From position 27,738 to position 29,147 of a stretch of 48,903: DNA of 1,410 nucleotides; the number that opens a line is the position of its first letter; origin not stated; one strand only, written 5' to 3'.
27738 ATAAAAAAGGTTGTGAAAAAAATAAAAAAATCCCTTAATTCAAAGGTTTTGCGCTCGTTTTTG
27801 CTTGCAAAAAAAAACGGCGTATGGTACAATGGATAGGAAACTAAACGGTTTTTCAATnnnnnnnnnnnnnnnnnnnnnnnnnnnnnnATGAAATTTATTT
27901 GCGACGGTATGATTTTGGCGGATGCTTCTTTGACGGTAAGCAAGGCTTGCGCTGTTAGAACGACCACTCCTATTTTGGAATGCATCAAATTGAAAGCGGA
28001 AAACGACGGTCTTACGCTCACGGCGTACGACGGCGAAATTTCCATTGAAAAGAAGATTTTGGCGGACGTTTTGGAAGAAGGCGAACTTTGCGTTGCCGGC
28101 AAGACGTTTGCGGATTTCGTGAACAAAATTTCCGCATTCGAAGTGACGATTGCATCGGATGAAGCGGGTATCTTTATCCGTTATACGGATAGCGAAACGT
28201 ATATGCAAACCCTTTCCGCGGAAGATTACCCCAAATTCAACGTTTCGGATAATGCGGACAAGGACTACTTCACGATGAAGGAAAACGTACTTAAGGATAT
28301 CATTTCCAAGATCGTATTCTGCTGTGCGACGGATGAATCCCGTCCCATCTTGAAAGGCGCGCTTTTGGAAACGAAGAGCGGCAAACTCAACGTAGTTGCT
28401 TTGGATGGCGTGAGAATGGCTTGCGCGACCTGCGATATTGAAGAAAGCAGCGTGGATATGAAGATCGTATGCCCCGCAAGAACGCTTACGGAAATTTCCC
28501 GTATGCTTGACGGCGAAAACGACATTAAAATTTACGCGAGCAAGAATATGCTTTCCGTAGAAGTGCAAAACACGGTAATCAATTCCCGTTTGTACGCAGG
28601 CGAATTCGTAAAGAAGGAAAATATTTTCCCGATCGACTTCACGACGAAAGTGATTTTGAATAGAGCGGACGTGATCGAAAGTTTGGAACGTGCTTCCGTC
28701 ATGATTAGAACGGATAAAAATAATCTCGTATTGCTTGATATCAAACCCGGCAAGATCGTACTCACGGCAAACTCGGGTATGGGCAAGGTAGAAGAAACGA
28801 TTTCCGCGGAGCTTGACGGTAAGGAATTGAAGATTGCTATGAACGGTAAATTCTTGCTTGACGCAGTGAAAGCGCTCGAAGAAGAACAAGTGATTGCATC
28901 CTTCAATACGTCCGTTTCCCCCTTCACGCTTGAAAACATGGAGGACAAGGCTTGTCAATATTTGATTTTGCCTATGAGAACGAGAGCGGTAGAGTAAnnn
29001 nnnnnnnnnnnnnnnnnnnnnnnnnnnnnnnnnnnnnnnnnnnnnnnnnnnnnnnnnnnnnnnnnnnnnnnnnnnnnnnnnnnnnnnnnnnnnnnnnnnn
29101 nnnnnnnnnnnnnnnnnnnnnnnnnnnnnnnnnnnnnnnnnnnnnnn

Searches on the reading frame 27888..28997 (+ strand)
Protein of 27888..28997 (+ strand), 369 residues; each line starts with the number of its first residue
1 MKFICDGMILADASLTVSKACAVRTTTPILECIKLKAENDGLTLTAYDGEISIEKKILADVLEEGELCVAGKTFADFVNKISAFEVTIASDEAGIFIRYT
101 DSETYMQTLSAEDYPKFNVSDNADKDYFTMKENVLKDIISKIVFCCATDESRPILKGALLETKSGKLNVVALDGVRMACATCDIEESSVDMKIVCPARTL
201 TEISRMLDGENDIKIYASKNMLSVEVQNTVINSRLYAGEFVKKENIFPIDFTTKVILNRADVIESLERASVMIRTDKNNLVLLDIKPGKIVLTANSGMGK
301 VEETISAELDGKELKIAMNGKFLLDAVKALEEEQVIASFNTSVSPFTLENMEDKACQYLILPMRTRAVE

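Call 12: search_protein_families(library=pfam, proteins=[window:27888-28997:+])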
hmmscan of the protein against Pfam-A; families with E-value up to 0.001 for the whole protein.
window:27888-28997:+ (369 aa): 3 families
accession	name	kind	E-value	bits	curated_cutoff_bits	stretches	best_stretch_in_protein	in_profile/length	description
PF00712.24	DNA_pol3_beta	-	3.3e-37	127.7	24.4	3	1-116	1-118/120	DNA polymerase III beta subunit, N-terminal domain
PF02768.20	DNA_pol3_beta_3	-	3.9e-27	94.9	27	1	245-364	2-121/121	DNA polymerase III beta subunit, C-terminal domain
PF02767.21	DNA_pol3_beta_2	-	3.7e-24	85.7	27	1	130-240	2-114/116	DNA polymerase III beta subunit, central domain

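Call 14: find_encoding_contigs(protein=window:27888-28997:+, flank=10000, max_places=6)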
Protein window:27888-28997:+ (369 aa): no gene with exactly this product is on record in the collection.

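Call 30: find_related_loci(query=A3, collection=genome_contigs, flank=10000)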
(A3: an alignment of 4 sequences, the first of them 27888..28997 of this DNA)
Query A3 (369 aa) in genome_contigs; peptide patterns used: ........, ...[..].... (x = any residue, [..] = any of these).
157 stretches matched a pattern; 95 encode a relative of the query (tblastn E <= 1e-3); the best 80 are kept; 80 distinct loci.
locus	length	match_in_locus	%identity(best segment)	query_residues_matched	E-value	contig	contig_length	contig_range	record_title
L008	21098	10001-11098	91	1-366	0e+0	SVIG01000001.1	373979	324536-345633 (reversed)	MAG: Clostridiales bacterium isolate SIG403 NODE_129_length_373979_cov_11.419230, whole genome shotgun sequence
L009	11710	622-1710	73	1-364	2e-179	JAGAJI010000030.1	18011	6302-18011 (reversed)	MAG: Clostridia bacterium isolate RGIG8495 Water_deer_Cecum-1__c137295, whole genome shotgun sequence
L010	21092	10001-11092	73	1-365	2e-178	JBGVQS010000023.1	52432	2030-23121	MAG: Candidatus Scatosoma sp. isolate fecal_MAG_159 fecal_MAG_159_contig_0023, whole genome shotgun sequence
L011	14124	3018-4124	71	1-369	1e-178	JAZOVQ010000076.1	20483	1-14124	MAG: Candidatus Scatosoma sp. isolate T1900045525_YK20190219.MAGScoT_cleanbin_000033 SGB_7685_k141_18381, whole genome s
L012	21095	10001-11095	71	1-365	9e-177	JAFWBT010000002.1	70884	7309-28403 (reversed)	MAG: Clostridia bacterium isolate RGIG5595 Sheep_Colon.Co__c232198, whole genome shotgun sequence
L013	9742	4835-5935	71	1-367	1e-176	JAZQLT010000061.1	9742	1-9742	MAG: Candidatus Scatosoma sp. isolate T1900044608_TS20190074.MAGScoT_cleanbin_000047 SGB_772_k141_518259, whole genome s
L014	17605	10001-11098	71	1-367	2e-175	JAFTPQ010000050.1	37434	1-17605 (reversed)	MAG: Clostridia bacterium isolate RGIG4035 Roe_deer_Cecum-5__c422296, whole genome shotgun sequence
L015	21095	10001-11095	71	1-365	2e-175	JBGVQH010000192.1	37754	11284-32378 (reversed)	MAG: Candidatus Scatosoma sp. isolate fecal_MAG_169 fecal_MAG_169_contig_0192, whole genome shotgun sequence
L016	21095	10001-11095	71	1-365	1e-174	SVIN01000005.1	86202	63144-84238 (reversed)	MAG: Clostridiales bacterium isolate SIG410 NODE_6668_length_86202_cov_2.357665, whole genome shotgun sequence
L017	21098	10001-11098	71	1-367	3e-174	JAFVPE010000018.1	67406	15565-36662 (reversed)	MAG: Clostridia bacterium isolate RGIG5268 Sheep_Colon-1__c431096, whole genome shotgun sequence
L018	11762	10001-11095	71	1-365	3e-174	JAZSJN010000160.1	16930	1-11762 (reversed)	MAG: Candidatus Scatosoma sp. isolate T1900044564_TS20190030.MAGScoT_cleanbin_000062 SGB_390_k141_1444691, whole genome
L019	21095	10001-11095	71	1-365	5e-174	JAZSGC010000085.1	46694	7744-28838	MAG: Candidatus Scatosoma sp. isolate T1900044579_TS20190045.MAGScoT_cleanbin_000030 SGB_550_k141_2604847, whole genome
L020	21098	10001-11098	71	1-367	1e-173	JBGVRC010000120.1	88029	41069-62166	MAG: Candidatus Scatosoma sp. isolate fecal_MAG_15 fecal_MAG_15_contig_0120, whole genome shotgun sequence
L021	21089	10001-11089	71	1-364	4e-173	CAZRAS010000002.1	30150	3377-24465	MAG TPA_asm: uncultured Clostridia bacterium isolate SRP225648_co1_197 genome assembly, contig: NODE_3172_length_30150_c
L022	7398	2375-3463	71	1-364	2e-173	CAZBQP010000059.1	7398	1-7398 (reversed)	MAG TPA_asm: uncultured Clostridia bacterium isolate SRP350583_co1_51 genome assembly, contig: NODE_16153_length_7398_co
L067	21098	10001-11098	64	1-367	8e-157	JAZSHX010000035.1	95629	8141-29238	MAG: Candidatus Scatosoma sp. isolate T1900044574_TS20190040.MAGScoT_cleanbin_000015 SGB_472_k141_1935874, whole genome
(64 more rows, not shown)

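Call 53: search_protein_representatives(protein=window:27888-28997:+)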
Query: 369 residues. Proteins with E-value up to 0.001 (for the whole library): 31192; up to 1e-10: 17886; up to 1e-30: 1789. The best 150 are listed.
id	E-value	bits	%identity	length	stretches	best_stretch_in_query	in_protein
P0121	1.4e-103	363.2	48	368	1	1-365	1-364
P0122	5.6e-95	335.0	66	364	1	130-366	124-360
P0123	1.3e-83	297.5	42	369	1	1-367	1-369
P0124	1.3e-80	287.8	41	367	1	1-364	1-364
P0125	1.8e-79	283.9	38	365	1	1-365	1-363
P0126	5.0e-77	275.9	41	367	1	1-365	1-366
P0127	1.9e-76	274.0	42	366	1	1-364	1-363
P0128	6.4e-76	272.3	44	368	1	1-364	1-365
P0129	2.0e-75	270.7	43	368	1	1-365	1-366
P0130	1.1e-73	265.0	42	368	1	1-364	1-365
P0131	9.6e-72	258.6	42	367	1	1-365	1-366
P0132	1.8e-71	257.7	39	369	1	1-364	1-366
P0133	1.2e-68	248.4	39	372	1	1-365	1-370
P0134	2.3e-68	247.5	44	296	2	1-205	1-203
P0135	3.9e-67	243.4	39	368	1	1-364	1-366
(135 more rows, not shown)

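Call 54: find_encoding_contigs(protein=P0121, flank=10000, max_places=4)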
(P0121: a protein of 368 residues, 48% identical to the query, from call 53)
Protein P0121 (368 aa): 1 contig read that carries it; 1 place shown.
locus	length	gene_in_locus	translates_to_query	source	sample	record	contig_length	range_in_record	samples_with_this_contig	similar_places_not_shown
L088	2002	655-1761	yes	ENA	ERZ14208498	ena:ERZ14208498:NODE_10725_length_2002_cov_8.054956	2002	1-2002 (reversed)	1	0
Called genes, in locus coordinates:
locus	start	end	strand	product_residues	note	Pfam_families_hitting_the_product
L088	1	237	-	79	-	?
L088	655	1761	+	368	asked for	PF00712:DNA_pol3_beta, PF02767:DNA_pol3_beta_2, PF02768:DNA_pol3_beta_3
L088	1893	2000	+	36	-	?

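Call 55: find_encoding_contigs(protein=P0123, flank=10000, max_places=3)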
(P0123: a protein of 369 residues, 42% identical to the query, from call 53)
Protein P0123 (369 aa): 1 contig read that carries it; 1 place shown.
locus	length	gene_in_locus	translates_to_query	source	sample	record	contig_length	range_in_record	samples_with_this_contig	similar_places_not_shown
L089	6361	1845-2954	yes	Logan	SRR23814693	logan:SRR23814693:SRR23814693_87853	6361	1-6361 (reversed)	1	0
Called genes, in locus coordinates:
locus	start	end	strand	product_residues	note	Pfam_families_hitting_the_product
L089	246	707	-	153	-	PF06908:YpsA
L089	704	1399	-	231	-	PF02527:GidB, PF13847:Methyltransf_31 (weak)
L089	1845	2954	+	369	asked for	PF00712:DNA_pol3_beta, PF02767:DNA_pol3_beta_2, PF02768:DNA_pol3_beta_3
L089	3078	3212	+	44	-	PF00468:Ribosomal_L34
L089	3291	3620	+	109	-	PF00825:Ribonuclease_P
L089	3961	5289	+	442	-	PF02096:60KD_IMP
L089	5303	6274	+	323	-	PF14804:Jag_N, PF13083:KH_KhpA-B (weak), PF01424:R3H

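Call 58: list_cluster_members(proteins=[P0123, P0124, P0125, P0126, P0127, P0128, P0129, P0130, P0131, P0132])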
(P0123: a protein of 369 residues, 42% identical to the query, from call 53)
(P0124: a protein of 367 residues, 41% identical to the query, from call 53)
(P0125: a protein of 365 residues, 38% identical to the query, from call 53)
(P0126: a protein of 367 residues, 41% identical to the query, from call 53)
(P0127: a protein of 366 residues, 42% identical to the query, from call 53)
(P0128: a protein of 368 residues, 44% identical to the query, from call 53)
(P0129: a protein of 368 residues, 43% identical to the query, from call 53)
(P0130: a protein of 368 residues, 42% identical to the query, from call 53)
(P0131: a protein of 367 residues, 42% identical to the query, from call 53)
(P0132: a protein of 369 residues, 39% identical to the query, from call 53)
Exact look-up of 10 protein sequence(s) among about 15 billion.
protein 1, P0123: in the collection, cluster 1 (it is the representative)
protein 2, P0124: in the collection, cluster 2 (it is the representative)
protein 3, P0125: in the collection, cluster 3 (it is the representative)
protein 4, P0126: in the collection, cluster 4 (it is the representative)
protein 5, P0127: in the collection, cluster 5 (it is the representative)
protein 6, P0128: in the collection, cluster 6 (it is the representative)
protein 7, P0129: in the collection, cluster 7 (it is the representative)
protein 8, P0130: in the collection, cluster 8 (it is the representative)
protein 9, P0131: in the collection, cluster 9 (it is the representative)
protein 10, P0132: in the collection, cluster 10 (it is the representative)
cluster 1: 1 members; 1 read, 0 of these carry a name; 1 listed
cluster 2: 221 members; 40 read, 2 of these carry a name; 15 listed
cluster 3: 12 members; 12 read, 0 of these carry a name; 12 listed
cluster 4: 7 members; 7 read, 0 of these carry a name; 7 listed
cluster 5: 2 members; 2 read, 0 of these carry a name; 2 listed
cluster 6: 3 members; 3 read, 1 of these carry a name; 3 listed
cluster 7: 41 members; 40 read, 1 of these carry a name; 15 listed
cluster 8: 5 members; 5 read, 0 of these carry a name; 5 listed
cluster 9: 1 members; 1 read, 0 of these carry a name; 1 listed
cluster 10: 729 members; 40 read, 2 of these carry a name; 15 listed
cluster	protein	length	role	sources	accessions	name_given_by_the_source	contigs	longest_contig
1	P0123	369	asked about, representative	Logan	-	-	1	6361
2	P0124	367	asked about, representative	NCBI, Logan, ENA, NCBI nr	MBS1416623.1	MAG: DNA polymerase III subunit beta [Clostridia bacterium] | DNA polymerase III subunit beta [Clostridia bacterium]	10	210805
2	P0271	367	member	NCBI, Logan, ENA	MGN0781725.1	MAG: DNA polymerase III subunit beta [Christensenellales bacterium]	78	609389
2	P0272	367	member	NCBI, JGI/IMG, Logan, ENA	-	-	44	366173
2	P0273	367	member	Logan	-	-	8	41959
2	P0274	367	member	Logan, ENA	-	-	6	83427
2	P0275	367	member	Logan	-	-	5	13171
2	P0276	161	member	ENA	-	-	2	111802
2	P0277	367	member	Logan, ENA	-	-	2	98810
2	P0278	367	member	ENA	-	-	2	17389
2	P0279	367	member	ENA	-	-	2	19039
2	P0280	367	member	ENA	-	-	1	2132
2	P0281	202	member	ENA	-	-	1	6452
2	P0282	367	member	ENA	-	-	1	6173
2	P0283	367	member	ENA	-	-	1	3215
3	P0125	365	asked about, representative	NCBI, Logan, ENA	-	-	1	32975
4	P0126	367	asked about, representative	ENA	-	-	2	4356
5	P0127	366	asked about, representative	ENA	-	-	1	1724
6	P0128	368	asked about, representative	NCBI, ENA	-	-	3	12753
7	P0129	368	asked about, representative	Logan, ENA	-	-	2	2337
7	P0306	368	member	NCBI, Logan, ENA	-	-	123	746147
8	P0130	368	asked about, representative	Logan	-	-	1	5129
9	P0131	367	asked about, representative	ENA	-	-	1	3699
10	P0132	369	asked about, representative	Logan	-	-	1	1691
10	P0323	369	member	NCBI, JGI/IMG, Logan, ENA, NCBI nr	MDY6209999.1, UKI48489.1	MAG: DNA polymerase III subunit beta [Eubacteriales bacterium] | DNA polymerase-3 subunit beta | DNA polymerase III subunit beta [Eubacteriales bacterium]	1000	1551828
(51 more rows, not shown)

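Call 59: find_encoding_contigs(protein=P0323, flank=10000, max_places=3)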
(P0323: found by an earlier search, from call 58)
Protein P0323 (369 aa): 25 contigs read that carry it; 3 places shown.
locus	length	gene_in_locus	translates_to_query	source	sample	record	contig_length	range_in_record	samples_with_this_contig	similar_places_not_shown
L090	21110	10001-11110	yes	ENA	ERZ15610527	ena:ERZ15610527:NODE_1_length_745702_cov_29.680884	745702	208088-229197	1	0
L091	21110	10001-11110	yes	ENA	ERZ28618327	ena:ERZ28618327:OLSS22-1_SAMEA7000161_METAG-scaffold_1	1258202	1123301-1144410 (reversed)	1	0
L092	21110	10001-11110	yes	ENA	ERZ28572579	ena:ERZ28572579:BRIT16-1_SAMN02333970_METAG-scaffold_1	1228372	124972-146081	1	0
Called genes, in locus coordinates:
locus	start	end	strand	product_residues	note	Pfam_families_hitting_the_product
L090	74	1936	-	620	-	PF14262:Cthe_2159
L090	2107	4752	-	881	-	PF00521:DNA_topoisoIV, PF03989:DNA_gyraseA_C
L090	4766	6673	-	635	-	PF02518:HATPase_c, PF00204:DNA_gyraseB, PF01751:Toprim, PF00986:DNA_gyraseB_C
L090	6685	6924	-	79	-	-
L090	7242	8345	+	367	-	PF02463:SMC_N, PF13175:AAA_15, PF13476:AAA_23, PF13304:AAA_21 (faint)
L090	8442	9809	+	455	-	PF11638:DnaA_N (weak), PF00308:Bac_DnaA, PF00004:AAA, PF01695:IstB_IS21 (weak), PF08299:Bac_DnaA_C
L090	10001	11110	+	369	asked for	PF00712:DNA_pol3_beta, PF02767:DNA_pol3_beta_2, PF02768:DNA_pol3_beta_3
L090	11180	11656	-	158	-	-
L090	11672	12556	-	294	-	PF02195:ParB_N, PF13744:HTH_37 (faint), PF17762:HTH_ParB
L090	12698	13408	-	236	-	PF02527:GidB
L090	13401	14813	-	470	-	PF07690:MFS_1, PF13347:MFS_2, PF03209:PUCC (faint), PF07690:MFS_1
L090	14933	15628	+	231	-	PF01048:PNP_UDP_1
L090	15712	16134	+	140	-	PF02664:LuxS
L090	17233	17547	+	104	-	PF04993:TfoX_N (weak)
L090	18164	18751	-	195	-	-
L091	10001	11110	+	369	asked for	PF00712:DNA_pol3_beta, PF02767:DNA_pol3_beta_2, PF02768:DNA_pol3_beta_3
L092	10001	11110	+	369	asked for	PF00712:DNA_pol3_beta, PF02767:DNA_pol3_beta_2, PF02768:DNA_pol3_beta_3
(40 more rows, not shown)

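Call 60: find_encoding_contigs(protein=P0306, flank=10000, max_places=1)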
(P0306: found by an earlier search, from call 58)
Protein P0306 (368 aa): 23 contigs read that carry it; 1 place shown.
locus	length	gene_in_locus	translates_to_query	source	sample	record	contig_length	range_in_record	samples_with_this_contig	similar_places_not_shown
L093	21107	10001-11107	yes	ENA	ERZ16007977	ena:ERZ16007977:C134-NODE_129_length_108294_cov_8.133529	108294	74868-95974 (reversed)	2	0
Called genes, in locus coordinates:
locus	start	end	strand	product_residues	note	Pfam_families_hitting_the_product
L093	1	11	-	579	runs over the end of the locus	PF00664:ABC_membrane, PF00005:ABC_tran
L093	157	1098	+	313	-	PF20511:PMI_typeI_cat (weak), PF21621:MPI_cupin_dom (faint)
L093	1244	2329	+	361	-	PF01636:APH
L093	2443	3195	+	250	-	PF03009:GDPD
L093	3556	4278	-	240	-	PF01493:GXGXG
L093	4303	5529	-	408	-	PF07992:Pyr_redox_2, PF00070:Pyr_redox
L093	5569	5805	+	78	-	-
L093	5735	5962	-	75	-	-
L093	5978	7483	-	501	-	PF12838:Fer4_7, PF00037:Fer4 (weak), PF01645:Glu_synthase, PF00478:IMPDH (weak), PF04898:Glu_syn_central, PF01070:FMN_dh (weak)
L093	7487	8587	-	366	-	PF00310:GATase_2, PF13522:GATase_6 (weak), PF13537:GATase_7 (faint)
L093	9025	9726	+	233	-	-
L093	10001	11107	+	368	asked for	PF00712:DNA_pol3_beta, PF02767:DNA_pol3_beta_2, PF00712:DNA_pol3_beta, PF02767:DNA_pol3_beta_2, PF02768:DNA_pol3_beta_3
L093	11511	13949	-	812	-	PF03235:GmrSD_N, PF07510:GmrSD_C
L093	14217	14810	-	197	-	-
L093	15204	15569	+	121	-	PF01022:HTH_5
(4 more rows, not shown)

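Call 61: find_encoding_contigs(protein=P0271, flank=10000, max_places=1)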
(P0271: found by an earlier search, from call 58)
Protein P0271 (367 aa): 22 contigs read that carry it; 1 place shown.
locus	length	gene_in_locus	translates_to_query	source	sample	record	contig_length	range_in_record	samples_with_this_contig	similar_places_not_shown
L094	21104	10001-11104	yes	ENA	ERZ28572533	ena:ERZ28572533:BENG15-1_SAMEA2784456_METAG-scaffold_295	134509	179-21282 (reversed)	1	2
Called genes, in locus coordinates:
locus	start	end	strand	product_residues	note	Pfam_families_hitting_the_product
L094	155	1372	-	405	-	-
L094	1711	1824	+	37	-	-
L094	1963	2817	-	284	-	PF14804:Jag_N (weak), PF13083:KH_KhpA-B, PF01424:R3H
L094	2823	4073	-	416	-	PF02096:60KD_IMP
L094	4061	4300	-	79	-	PF01809:YidD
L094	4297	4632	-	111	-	PF00825:Ribonuclease_P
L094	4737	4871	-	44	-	PF00468:Ribosomal_L34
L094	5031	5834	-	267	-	PF02811:PHP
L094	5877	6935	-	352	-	PF05343:Peptidase_M42, PF01546:Peptidase_M20 (weak)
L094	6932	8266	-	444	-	PF01171:ATP_bind_3, PF11734:TilS_C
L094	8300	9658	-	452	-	PF11638:DnaA_N (weak), PF00308:Bac_DnaA, PF01695:IstB_IS21, PF13401:AAA_22 (faint), PF00004:AAA (faint), PF08299:Bac_DnaA_C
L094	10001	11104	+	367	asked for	PF00712:DNA_pol3_beta, PF02767:DNA_pol3_beta_2, PF02768:DNA_pol3_beta_3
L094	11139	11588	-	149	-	PF12844:HTH_19 (faint), PF13443:HTH_26 (faint), PF01381:HTH_3 (weak)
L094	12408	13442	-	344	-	PF02195:ParB_N, PF17762:HTH_ParB, PF01381:HTH_3 (faint)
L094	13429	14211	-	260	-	PF00142:Fer4_NifH (weak), PF01656:CbiA, PF02374:ArsA_ATPase (weak), PF06564:CBP_BcsQ (weak), PF09140:MipZ, PF10609:ParA, PF13614:AAA_31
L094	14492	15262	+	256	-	PF02674:Colicin_V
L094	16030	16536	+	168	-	PF06866:DUF1256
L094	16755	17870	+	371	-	PF03600:CitMHS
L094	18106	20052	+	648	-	PF06480:FtsH_ext, PF00004:AAA, PF07728:AAA_5 (faint), PF17862:AAA_lid_3, PF01434:Peptidase_M41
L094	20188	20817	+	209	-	PF01741:MscL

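Call 62: find_homologous_proteins(query=L094:8300-9658:-)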
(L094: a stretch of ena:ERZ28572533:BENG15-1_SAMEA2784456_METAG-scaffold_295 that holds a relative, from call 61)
Query L094:8300-9658:- (452 aa): 8000 proteins with E <= 0.001 among 8000 candidates; the best 120 are listed.
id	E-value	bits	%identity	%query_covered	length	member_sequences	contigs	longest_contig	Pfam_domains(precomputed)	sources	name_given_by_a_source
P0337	5.4e-279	943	93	100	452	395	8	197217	PF11638.14,PF01695.24,PF00308.25,PF08299.18,PF00004.36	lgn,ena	-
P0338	5.3e-268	907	89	100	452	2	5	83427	PF11638.14,PF01695.24,PF00308.25,PF03969.23,PF08299.18,PF00004.36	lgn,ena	-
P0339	2.0e-179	615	60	99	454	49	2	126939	PF11638.14,PF01695.24,PF00308.25,PF08299.18,PF00004.36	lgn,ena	-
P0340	1.5e-178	612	61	100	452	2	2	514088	PF01695.24,PF00308.25,PF03969.23,PF08299.18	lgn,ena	-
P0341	2.2e-177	608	58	100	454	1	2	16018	PF11638.14,PF01695.24,PF00308.25,PF08299.18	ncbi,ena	-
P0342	2.4e-177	608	58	100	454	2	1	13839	PF11638.14,PF01695.24,PF00308.25,PF08299.18,PF00004.36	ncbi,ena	-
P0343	2.4e-176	605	59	99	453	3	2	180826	PF11638.14,PF01695.24,PF00308.25,PF08299.18,PF00004.36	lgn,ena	-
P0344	1.1e-175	603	59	99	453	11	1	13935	PF11638.14,PF01695.24,PF00308.25,PF08299.18,PF00004.36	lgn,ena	-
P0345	2.1e-175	602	58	99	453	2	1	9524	PF01695.24,PF00308.25,PF08299.18,PF00004.36,PF13401.13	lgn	-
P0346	7.8e-174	597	60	98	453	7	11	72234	PF13173.13,PF11638.14,PF01695.24,PF00308.25,PF08299.18,PF00004.36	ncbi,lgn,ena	-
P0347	8.8e-174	596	93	63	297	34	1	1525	PF11638.14,PF01695.24,PF00308.25,PF03969.23,PF00004.36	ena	-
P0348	2.0e-169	582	57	99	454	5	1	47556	PF11638.14,PF01695.24,PF00308.25,PF08299.18,PF00004.36,PF13401.13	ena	-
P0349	2.6e-169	582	59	100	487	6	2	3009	PF13173.13,PF11638.14,PF01695.24,PF00308.25,PF08299.18,PF00004.36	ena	-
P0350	3.1e-165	568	56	100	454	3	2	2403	PF11638.14,PF01695.24,PF00308.25,PF08299.18,PF00004.36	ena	-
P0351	3.3e-165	568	57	100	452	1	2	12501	PF00308.25,PF08299.18,PF00004.36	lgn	-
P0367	1.1e-153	530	55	100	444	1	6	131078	PF13173.13,PF11638.14,PF01695.24,PF00308.25,PF08299.18,PF00004.36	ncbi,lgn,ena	-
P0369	1.4e-153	530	55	100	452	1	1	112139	PF11638.14,PF01695.24,PF00308.25,PF08299.18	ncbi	-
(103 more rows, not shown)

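Call 64: find_encoding_contigs(protein=P0369, flank=10000, max_places=3)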
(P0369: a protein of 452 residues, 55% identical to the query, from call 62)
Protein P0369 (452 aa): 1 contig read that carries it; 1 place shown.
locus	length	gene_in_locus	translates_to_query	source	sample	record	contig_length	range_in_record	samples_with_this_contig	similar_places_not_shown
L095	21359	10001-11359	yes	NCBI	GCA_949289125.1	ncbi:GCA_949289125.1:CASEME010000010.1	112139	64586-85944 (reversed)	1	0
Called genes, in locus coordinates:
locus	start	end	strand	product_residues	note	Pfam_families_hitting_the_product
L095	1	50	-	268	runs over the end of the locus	-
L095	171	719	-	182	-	PF03415:Peptidase_C11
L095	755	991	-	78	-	-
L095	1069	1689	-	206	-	PF01790:LGT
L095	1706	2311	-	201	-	-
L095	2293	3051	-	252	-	-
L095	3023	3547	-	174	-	-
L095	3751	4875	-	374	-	PF00583:Acetyltransf_1 (faint)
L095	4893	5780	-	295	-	PF02645:DegV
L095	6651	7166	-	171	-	PF06908:YpsA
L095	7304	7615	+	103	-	PF13443:HTH_26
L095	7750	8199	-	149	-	PF12844:HTH_19 (faint), PF13443:HTH_26 (faint), PF01381:HTH_3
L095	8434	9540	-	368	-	PF00712:DNA_pol3_beta, PF02767:DNA_pol3_beta_2, PF02768:DNA_pol3_beta_3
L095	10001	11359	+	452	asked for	PF11638:DnaA_N (weak), PF00308:Bac_DnaA, PF01695:IstB_IS21 (weak), PF08299:Bac_DnaA_C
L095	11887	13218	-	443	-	PF07687:M20_dimer (faint), PF04389:Peptidase_M28 (weak), PF01546:Peptidase_M20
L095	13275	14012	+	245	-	PF20582:UPF0758_N (weak), PF04002:RadC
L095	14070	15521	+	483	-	PF00749:tRNA-synt_1c, PF19269:Anticodon_2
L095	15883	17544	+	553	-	PF02878:PGM_PMM_I, PF02879:PGM_PMM_II, PF02880:PGM_PMM_III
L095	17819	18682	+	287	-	PF01263:Aldose_epim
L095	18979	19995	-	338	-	PF00356:LacI, PF01381:HTH_3 (weak), PF13377:Peripla_BP_3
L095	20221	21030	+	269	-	PF00121:TIM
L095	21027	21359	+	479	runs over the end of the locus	PF09861:Lar_N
